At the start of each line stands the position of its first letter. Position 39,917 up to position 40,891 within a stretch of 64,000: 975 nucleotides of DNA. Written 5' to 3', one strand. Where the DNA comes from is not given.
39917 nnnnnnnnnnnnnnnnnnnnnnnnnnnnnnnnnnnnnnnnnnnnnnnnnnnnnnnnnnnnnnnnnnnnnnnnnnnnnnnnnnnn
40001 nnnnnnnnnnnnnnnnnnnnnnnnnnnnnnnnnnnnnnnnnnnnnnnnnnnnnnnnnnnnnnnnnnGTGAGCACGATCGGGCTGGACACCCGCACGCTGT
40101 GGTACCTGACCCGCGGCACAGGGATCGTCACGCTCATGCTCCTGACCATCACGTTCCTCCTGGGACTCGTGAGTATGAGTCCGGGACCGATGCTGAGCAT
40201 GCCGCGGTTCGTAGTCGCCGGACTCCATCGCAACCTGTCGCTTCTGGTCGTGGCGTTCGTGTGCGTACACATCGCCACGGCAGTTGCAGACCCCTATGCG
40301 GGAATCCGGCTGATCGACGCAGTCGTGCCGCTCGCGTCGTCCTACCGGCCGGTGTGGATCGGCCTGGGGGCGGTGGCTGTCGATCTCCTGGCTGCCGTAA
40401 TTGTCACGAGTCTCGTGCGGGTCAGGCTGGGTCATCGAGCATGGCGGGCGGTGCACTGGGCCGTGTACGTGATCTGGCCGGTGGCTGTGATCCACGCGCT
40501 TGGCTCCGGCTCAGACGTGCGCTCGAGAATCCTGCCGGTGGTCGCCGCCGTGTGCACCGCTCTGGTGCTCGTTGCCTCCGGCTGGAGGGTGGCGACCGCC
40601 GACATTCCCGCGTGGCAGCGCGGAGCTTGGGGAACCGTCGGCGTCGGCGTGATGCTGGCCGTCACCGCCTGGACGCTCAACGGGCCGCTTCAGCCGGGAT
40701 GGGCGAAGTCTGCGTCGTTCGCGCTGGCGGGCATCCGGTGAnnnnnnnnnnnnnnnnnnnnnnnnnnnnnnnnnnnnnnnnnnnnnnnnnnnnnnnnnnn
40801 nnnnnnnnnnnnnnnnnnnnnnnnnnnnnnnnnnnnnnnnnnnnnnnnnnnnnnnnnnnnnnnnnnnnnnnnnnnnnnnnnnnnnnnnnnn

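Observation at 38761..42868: Intact, fully overlap-coupled operon: small anchor protein, ApbE, ferric-reductase-like TM protein, NuoF-like flavoprotein, ferredoxin, His-rich 4-TM protein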

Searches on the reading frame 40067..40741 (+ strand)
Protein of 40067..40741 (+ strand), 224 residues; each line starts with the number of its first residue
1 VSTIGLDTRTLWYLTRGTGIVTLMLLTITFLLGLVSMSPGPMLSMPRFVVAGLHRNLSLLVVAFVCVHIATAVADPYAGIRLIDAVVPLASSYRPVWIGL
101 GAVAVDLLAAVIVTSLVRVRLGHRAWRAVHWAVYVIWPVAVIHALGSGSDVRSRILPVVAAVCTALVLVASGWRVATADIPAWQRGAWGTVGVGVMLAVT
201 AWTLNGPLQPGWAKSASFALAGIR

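Call 5: search_protein_families(library=pfam, proteins=[window:40067-40741:+], max_evalue=0.1)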
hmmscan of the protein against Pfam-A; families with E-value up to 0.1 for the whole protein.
window:40067-40741:+ (224 aa): 1 family
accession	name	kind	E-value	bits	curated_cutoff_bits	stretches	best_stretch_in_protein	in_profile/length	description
PF01794.25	Ferric_reduct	-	8.4e-10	39.2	28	1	18-140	1-120/121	Ferric reductase like transmembrane component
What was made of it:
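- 40067..40741 (+): g3: ferric-reductase/MsrQ-like six-helix membrane protein, probable di-haem b. PF01794 39.2 bits, above the cut-off (call 5).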

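Call 6: search_protein_families(library=ncbifam, proteins=[window:40067-40741:+], max_evalue=0.1)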
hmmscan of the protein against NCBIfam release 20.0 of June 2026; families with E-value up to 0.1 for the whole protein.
window:40067-40741:+ (224 aa): 1 family
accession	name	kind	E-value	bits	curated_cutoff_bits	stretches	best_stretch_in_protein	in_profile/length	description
NF003831.1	PRK05419.1-2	equivalog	7.3e-06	25.6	130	1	14-169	43-186/212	protein-methionine-sulfoxide reductase heme-binding subunit MsrQ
